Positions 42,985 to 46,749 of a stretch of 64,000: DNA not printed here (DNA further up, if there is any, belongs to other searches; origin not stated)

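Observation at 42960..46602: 1156-aa outer-membrane fusion (HExxH zincin-like + PD40 propeller + Omp85-like barrel) with operator-like tandem repeat and a consensus promoter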

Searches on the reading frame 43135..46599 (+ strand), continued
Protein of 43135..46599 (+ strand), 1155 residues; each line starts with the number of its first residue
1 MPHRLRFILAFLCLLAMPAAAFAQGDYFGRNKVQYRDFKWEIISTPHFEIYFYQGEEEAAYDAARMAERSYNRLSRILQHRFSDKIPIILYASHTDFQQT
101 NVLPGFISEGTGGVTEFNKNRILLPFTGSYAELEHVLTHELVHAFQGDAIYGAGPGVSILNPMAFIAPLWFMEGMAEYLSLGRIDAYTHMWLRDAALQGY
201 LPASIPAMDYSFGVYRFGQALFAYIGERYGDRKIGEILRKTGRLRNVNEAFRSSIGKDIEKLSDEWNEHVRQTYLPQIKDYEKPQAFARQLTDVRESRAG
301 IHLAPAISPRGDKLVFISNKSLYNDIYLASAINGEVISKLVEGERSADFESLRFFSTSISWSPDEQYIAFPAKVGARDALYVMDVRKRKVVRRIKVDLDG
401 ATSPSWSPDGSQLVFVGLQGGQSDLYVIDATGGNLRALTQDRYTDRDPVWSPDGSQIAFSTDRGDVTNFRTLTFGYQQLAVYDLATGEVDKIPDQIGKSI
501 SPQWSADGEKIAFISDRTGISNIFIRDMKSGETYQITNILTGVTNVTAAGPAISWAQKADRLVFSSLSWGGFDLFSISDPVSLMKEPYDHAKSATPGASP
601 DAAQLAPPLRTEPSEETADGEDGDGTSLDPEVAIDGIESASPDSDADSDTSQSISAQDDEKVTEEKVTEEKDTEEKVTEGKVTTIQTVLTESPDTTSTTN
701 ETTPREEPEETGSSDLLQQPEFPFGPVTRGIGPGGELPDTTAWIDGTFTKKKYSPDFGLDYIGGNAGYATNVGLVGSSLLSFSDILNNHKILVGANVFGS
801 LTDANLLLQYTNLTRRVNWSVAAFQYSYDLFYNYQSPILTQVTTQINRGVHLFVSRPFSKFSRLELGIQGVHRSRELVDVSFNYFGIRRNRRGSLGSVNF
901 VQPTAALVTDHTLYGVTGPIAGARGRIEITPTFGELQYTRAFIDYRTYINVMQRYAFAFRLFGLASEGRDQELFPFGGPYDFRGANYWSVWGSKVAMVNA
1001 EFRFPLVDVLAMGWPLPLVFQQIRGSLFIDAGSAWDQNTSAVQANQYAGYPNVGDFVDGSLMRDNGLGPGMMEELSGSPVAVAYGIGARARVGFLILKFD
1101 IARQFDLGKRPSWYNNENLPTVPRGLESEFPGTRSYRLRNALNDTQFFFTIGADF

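Call 7: search_solved_structures(query=window:43135-46599:+, max_evalue=1, show_alignments=2)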
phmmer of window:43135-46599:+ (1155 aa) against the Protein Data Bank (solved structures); distinct sequences matched with E-value up to 1: 21.
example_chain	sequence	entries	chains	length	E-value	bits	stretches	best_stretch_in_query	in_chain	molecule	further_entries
4r40_A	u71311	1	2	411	5.9e-19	70.4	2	401-536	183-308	Protein TolB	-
4pwz_A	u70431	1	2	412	6e-19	70.4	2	401-536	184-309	Protein TolB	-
7mx5_A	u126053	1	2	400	1.5e-17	65.8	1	343-541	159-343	Tol-Pal system protein TolB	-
1crz_A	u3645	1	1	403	2.3e-17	65.2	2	402-537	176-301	TOLB PROTEIN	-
2w8b_A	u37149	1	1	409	2.4e-17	65.1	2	402-537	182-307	PROTEIN TOLB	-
2w8b_B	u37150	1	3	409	2.5e-17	65.1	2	402-537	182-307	PROTEIN TOLB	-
2hqs_A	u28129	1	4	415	2.6e-17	65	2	402-537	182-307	Protein tolB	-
7nst_E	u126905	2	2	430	2.9e-17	64.8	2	402-537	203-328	Tol-Pal system protein TolB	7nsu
4jml_A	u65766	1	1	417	3e-17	64.8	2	402-537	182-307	Protein TolB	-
3iax_A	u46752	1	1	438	3e-17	64.8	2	402-537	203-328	Protein tolB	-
1c5k_A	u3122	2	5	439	3e-17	64.8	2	402-537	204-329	PROTEIN (TOLB PROTEIN) | PROTEIN TOLB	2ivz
6pnv_A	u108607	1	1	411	1.7e-16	62.3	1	402-537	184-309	Tol-Pal system protein TolB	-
2ojh_A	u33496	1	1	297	2.5e-10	41.9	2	381-514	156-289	Uncharacterized protein Atu1656/AGR_C_3050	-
8wt1_A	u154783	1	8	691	3.9e-08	34.6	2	403-465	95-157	S9 family peptidase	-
5yzm_A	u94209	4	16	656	4.9e-06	27.7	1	400-462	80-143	Acyl-peptide hydrolase, putative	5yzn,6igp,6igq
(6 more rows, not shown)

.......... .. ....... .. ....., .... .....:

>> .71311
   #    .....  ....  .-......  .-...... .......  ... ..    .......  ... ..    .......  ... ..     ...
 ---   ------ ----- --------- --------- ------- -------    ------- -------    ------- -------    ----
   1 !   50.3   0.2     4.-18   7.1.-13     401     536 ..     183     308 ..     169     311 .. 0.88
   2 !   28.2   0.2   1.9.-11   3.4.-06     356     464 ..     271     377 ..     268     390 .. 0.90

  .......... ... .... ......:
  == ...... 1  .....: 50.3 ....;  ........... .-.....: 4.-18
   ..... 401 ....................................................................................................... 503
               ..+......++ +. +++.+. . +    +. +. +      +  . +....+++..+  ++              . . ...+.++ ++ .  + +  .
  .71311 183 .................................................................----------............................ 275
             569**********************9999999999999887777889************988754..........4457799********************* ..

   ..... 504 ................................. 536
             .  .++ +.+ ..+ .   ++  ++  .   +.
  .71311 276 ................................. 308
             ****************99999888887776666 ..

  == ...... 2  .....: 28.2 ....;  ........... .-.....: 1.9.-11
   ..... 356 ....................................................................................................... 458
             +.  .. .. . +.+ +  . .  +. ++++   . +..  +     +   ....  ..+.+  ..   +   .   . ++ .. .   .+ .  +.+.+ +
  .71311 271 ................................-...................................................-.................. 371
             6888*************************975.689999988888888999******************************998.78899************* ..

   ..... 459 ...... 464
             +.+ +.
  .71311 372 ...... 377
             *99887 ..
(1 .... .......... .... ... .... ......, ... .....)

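Call 11: find_encoding_contigs(protein=P0001, flank=8000, max_places=3)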
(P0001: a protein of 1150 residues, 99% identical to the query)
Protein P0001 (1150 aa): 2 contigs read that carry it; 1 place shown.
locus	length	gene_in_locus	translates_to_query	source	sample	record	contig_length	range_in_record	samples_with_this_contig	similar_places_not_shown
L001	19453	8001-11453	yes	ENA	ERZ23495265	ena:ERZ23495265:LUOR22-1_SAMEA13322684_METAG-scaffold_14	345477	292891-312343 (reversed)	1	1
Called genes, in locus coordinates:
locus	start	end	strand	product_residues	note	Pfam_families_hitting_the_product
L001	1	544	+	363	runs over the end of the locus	PF00814:TsaD, PF22521:HypF_C_2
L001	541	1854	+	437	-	PF00860:Xan_ur_permease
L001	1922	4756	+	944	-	PF13620:CarboxypepD_reg, PF13715:CarbopepD_reg_2, PF07715:Plug, PF00593:TonB_dep_Rec_b-barrel, PF14905:OMP_b-brl_3 (weak)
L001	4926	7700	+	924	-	PF13620:CarboxypepD_reg, PF13715:CarbopepD_reg_2, PF07715:Plug, PF00593:TonB_dep_Rec_b-barrel, PF14905:OMP_b-brl_3 (weak)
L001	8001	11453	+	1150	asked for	PF13485:Peptidase_MA_2 (weak), PF23381:Beta-prop_IFT122_1st (faint), PF26550:Tricorn_2nd, PF26549:Tricorn_N, PF07676:PD40 (weak), PF00930:DPPIV_N (weak), PF26549:Tricorn_N, PF01103:Omp85 (weak), +1 more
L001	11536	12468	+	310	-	PF00175:NAD_binding_1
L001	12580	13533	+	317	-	PF08240:ADH_N (weak), PF00107:ADH_zinc_N, PF13602:ADH_zinc_N_2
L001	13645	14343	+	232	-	PF01618:MotA_ExbB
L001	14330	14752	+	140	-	PF02472:ExbD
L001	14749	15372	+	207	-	PF13103:TonB_2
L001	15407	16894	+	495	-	PF04052:TolB_N (faint), PF26549:Tricorn_N, PF00930:DPPIV_N (faint), PF26550:Tricorn_2nd, PF25174:Beta-prop_THOC3 (faint), PF07676:PD40 (weak), PF26549:Tricorn_N, PF07676:PD40 (weak)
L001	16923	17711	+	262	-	PF07719:TPR_2 (faint), PF13371:TPR_9 (faint), PF13428:TPR_14 (faint), PF13525:YfiO, PF13424:TPR_12 (faint), PF13432:TPR_16, PF14559:TPR_19 (faint), PF13174:TPR_6 (weak)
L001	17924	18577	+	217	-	PF00691:OmpA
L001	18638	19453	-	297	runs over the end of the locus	PF04909:Amidohydro_2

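Call 12: find_encoding_contigs(protein=P0003, flank=8000, max_places=2)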
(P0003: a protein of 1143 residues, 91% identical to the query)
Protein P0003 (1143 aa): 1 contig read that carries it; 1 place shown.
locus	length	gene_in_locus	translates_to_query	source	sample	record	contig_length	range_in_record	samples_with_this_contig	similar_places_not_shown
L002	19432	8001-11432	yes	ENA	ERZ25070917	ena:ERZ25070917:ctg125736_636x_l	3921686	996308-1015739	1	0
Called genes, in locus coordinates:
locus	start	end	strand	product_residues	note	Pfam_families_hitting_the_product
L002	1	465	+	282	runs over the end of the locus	PF01619:Pro_dh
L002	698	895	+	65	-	-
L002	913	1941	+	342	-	PF00814:TsaD, PF22521:HypF_C_2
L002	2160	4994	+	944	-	PF13620:CarboxypepD_reg, PF13715:CarbopepD_reg_2, PF07715:Plug, PF00593:TonB_dep_Rec_b-barrel, PF14905:OMP_b-brl_3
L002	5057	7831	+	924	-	PF13620:CarboxypepD_reg, PF13715:CarbopepD_reg_2, PF07715:Plug, PF00593:TonB_dep_Rec_b-barrel, PF14905:OMP_b-brl_3 (weak)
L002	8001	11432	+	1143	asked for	PF13485:Peptidase_MA_2 (weak), PF23381:Beta-prop_IFT122_1st (faint), PF26550:Tricorn_2nd, PF26549:Tricorn_N, PF00930:DPPIV_N, PF07676:PD40 (weak), PF26549:Tricorn_N, PF01103:Omp85 (weak), +1 more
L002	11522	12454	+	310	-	PF00175:NAD_binding_1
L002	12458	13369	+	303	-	PF00107:ADH_zinc_N, PF13602:ADH_zinc_N_2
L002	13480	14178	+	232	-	PF01618:MotA_ExbB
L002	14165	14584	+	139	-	PF02472:ExbD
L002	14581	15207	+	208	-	PF03544:TonB_C (faint), PF13103:TonB_2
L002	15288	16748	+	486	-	PF04052:TolB_N (faint), PF00930:DPPIV_N (faint), PF26549:Tricorn_N, PF26550:Tricorn_2nd, PF07676:PD40, PF26550:Tricorn_2nd, PF26549:Tricorn_N, PF07676:PD40 (weak), +1 more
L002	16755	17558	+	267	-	PF13371:TPR_9 (faint), PF13525:YfiO (faint), PF07719:TPR_2 (faint), PF13174:TPR_6 (faint), PF13428:TPR_14 (faint), PF13432:TPR_16, PF14559:TPR_19 (faint)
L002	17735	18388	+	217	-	PF00691:OmpA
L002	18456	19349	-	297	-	PF04909:Amidohydro_2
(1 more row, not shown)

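Call 14: find_encoding_contigs(protein=P0002, flank=3000, max_places=2)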
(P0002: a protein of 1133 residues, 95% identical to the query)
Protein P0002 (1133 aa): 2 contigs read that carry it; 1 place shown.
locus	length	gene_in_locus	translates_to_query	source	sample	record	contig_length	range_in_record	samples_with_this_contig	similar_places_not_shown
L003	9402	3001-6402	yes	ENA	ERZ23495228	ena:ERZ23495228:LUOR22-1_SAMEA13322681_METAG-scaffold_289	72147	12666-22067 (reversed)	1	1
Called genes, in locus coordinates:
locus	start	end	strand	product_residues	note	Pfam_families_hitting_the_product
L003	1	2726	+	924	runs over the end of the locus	PF13620:CarboxypepD_reg, PF13715:CarbopepD_reg_2, PF07715:Plug, PF00593:TonB_dep_Rec_b-barrel, PF14905:OMP_b-brl_3 (weak)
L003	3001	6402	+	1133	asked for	PF13485:Peptidase_MA_2 (weak), PF25174:Beta-prop_THOC3 (faint), PF26549:Tricorn_N, PF26550:Tricorn_2nd, PF07676:PD40 (weak), PF00930:DPPIV_N (weak), PF26549:Tricorn_N, PF01103:Omp85 (weak), +1 more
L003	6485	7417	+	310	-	PF00175:NAD_binding_1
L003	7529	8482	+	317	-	PF08240:ADH_N (weak), PF00107:ADH_zinc_N, PF13602:ADH_zinc_N_2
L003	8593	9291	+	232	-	PF01618:MotA_ExbB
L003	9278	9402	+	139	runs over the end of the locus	PF02472:ExbD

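Call 15: find_encoding_contigs(protein=P0008, flank=8000, max_places=1)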
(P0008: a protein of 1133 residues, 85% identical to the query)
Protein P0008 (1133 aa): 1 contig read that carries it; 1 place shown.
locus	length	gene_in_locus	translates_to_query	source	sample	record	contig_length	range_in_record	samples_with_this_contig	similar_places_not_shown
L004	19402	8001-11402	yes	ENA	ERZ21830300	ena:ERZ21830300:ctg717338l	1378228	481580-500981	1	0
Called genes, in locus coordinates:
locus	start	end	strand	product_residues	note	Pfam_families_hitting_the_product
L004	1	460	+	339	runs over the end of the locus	PF00814:TsaD, PF22521:HypF_C_2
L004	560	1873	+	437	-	PF00860:Xan_ur_permease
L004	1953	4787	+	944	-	PF13620:CarboxypepD_reg, PF13715:CarbopepD_reg_2, PF07715:Plug, PF00593:TonB_dep_Rec_b-barrel, PF14905:OMP_b-brl_3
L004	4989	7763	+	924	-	PF13620:CarboxypepD_reg, PF13715:CarbopepD_reg_2, PF07715:Plug, PF00593:TonB_dep_Rec_b-barrel, PF14905:OMP_b-brl_3 (faint), PF00593:TonB_dep_Rec_b-barrel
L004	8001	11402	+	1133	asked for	PF13485:Peptidase_MA_2 (weak), PF04450:BSP (weak), PF26549:Tricorn_N, PF26550:Tricorn_2nd, PF07676:PD40 (weak), PF00930:DPPIV_N (weak), PF26549:Tricorn_N, PF01103:Omp85, +4 more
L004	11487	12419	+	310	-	PF00175:NAD_binding_1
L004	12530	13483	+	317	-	PF08240:ADH_N (weak), PF00107:ADH_zinc_N, PF13602:ADH_zinc_N_2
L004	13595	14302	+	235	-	PF01618:MotA_ExbB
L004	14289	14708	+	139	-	PF02472:ExbD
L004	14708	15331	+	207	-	PF13103:TonB_2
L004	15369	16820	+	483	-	PF04052:TolB_N (faint), PF26549:Tricorn_N, PF00930:DPPIV_N (faint), PF26550:Tricorn_2nd, PF25174:Beta-prop_THOC3 (faint), PF07676:PD40 (weak), PF26549:Tricorn_N, PF26550:Tricorn_2nd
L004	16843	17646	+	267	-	PF13371:TPR_9 (faint), PF13525:YfiO (weak), PF07719:TPR_2 (faint), PF13174:TPR_6 (faint), PF13424:TPR_12 (faint), PF13428:TPR_14 (faint), PF13432:TPR_16, PF14559:TPR_19 (faint)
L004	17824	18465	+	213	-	PF00691:OmpA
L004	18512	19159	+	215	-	PF00691:OmpA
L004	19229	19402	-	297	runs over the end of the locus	PF04909:Amidohydro_2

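Call 16: find_encoding_contigs(protein=P0018, flank=8000, max_places=1)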
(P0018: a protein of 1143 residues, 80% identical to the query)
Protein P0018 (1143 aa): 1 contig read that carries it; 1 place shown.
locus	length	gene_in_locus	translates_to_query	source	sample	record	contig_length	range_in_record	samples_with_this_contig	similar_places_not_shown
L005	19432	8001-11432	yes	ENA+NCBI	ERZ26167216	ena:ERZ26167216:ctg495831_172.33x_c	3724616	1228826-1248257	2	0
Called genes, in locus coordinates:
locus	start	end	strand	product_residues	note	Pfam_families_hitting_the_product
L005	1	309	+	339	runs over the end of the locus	PF00814:TsaD, PF22521:HypF_C_2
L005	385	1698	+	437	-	PF00860:Xan_ur_permease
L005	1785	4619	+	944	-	PF13620:CarboxypepD_reg, PF13715:CarbopepD_reg_2, PF07715:Plug, PF00593:TonB_dep_Rec_b-barrel, PF14905:OMP_b-brl_3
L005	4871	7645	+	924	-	PF13620:CarboxypepD_reg, PF13715:CarbopepD_reg_2, PF07715:Plug, PF00593:TonB_dep_Rec_b-barrel, PF14905:OMP_b-brl_3 (weak)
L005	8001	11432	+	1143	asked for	PF13485:Peptidase_MA_2 (weak), PF26550:Tricorn_2nd, PF26549:Tricorn_N, PF07676:PD40 (weak), PF00930:DPPIV_N, PF07676:PD40 (weak), PF26549:Tricorn_N, PF01103:Omp85, +2 more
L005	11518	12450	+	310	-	PF00175:NAD_binding_1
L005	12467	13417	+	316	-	PF08240:ADH_N (weak), PF00107:ADH_zinc_N, PF13602:ADH_zinc_N_2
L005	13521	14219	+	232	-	PF01618:MotA_ExbB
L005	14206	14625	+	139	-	PF02472:ExbD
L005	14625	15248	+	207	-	PF13103:TonB_2, PF03544:TonB_C (weak)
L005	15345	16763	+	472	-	PF04052:TolB_N (faint), PF25174:Beta-prop_THOC3 (faint), PF26550:Tricorn_2nd, PF26549:Tricorn_N, PF07676:PD40 (weak), PF26549:Tricorn_N, PF26550:Tricorn_2nd (weak), PF07676:PD40 (weak), +1 more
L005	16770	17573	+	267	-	PF13428:TPR_14 (faint), PF13371:TPR_9 (faint), PF13525:YfiO, PF07719:TPR_2 (faint), PF13424:TPR_12 (faint), PF13432:TPR_16, PF14559:TPR_19 (faint), PF13174:TPR_6 (weak)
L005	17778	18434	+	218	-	PF00691:OmpA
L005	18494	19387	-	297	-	PF04909:Amidohydro_2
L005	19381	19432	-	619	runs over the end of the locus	PF13555:AAA_29 (faint), PF00005:ABC_tran, PF01078:Mg_chelatase (faint), PF05729:NACHT (faint), PF07728:AAA_5 (faint), PF00005:ABC_tran, PF02463:SMC_N (weak), PF13304:AAA_21 (weak), +7 more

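Call 17: find_encoding_contigs(protein=P0006, flank=8000, max_places=1)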
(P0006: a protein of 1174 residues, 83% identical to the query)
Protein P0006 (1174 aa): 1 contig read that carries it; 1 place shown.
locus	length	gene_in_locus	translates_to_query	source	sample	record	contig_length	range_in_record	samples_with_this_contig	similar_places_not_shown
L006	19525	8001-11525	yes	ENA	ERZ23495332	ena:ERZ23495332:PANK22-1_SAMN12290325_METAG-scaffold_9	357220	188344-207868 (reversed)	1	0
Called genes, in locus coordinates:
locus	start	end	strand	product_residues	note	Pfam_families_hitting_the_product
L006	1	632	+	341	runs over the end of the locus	PF00814:TsaD, PF22521:HypF_C_2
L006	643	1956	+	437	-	PF00860:Xan_ur_permease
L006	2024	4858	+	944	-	PF13620:CarboxypepD_reg, PF13715:CarbopepD_reg_2, PF07715:Plug, PF00593:TonB_dep_Rec_b-barrel, PF14905:OMP_b-brl_3 (faint), PF00593:TonB_dep_Rec_b-barrel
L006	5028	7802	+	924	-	PF13620:CarboxypepD_reg, PF13715:CarbopepD_reg_2, PF07715:Plug, PF00593:TonB_dep_Rec_b-barrel, PF14905:OMP_b-brl_3 (faint), PF00593:TonB_dep_Rec_b-barrel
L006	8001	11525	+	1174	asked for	PF13485:Peptidase_MA_2 (weak), PF26550:Tricorn_2nd, PF07676:PD40 (weak), PF26549:Tricorn_N, PF07676:PD40 (weak), PF00930:DPPIV_N (weak), PF26549:Tricorn_N, PF01103:Omp85, +2 more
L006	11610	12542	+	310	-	PF00175:NAD_binding_1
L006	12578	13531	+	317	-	PF08240:ADH_N (weak), PF00107:ADH_zinc_N, PF13602:ADH_zinc_N_2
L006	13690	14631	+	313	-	PF01618:MotA_ExbB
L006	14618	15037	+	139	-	PF02472:ExbD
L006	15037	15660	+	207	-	PF13103:TonB_2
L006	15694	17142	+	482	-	PF04052:TolB_N (faint), PF00930:DPPIV_N (faint), PF26549:Tricorn_N, PF26550:Tricorn_2nd, PF07676:PD40 (weak), PF26550:Tricorn_2nd, PF26549:Tricorn_N, PF07676:PD40 (weak), +1 more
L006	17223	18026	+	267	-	PF13371:TPR_9 (faint), PF13525:YfiO, PF07719:TPR_2 (faint), PF13174:TPR_6 (faint), PF13424:TPR_12 (faint), PF13428:TPR_14 (faint), PF13432:TPR_16, PF14559:TPR_19 (faint)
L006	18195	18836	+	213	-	PF00691:OmpA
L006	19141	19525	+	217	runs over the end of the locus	PF00691:OmpA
